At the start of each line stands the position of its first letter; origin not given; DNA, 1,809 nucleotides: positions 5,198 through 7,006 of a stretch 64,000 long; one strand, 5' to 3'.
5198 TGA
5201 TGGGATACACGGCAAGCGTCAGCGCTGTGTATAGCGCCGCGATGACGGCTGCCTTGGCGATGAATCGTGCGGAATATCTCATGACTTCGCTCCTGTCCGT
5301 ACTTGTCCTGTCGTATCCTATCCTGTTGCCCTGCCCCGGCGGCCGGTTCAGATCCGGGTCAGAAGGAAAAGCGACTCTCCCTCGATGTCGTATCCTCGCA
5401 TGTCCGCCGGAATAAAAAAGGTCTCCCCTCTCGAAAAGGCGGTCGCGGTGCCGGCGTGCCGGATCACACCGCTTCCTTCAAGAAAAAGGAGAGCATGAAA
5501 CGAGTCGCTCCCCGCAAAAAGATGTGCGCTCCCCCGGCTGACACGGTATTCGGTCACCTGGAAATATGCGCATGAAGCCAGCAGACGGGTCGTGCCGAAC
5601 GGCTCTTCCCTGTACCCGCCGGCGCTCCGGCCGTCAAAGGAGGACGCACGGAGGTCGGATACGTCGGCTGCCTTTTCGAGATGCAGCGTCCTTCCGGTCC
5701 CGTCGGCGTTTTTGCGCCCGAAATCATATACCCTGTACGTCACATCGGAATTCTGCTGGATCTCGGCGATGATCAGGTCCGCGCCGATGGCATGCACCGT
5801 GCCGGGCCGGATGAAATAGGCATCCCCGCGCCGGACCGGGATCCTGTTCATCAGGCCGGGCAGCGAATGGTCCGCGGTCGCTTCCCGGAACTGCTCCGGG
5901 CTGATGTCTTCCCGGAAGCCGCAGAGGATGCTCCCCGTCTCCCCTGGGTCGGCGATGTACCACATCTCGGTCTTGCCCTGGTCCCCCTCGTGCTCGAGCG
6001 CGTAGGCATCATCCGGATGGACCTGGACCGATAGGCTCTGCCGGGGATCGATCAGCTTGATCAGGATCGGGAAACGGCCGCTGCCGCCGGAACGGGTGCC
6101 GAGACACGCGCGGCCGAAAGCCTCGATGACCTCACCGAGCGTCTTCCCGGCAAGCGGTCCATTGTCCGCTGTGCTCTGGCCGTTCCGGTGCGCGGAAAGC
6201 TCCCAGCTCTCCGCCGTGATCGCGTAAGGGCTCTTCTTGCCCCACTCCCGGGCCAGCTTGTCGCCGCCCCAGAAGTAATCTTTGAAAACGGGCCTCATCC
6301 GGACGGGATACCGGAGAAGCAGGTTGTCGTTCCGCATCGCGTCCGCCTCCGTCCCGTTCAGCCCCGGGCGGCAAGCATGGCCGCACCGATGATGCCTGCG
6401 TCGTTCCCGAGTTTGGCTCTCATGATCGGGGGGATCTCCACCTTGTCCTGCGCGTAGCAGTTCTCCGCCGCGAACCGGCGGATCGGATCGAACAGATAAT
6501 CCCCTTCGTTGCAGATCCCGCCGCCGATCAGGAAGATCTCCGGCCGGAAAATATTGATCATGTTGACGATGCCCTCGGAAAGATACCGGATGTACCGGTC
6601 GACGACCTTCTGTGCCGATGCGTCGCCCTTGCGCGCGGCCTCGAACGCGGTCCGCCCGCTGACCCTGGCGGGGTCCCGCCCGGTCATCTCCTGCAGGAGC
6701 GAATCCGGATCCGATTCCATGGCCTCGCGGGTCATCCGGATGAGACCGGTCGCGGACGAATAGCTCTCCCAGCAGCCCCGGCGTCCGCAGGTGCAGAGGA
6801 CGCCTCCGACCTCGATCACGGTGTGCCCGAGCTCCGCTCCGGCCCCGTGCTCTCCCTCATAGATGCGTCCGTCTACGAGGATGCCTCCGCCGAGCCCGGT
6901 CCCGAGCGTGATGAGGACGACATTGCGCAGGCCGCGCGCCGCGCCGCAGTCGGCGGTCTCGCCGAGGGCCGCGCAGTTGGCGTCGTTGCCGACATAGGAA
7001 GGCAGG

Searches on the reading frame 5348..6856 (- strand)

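Call 27: search_protein_families(library=pfam, proteins=[window:5348-6856:-], max_evalue=0.00001)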
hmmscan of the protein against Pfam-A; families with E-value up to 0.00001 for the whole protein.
window:5348-6856:- (502 aa): 2 families
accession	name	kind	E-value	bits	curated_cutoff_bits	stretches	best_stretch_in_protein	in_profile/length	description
PF20511.4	PMI_typeI_cat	-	3.4e-13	50.4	22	1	186-286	3-107/143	Phosphomannose isomerase type I, catalytic domain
PF21621.3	MPI_cupin_dom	-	5.2e-10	39.6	27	1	424-494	4-71/79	Mannose-6-phosphate isomerase, cupin domain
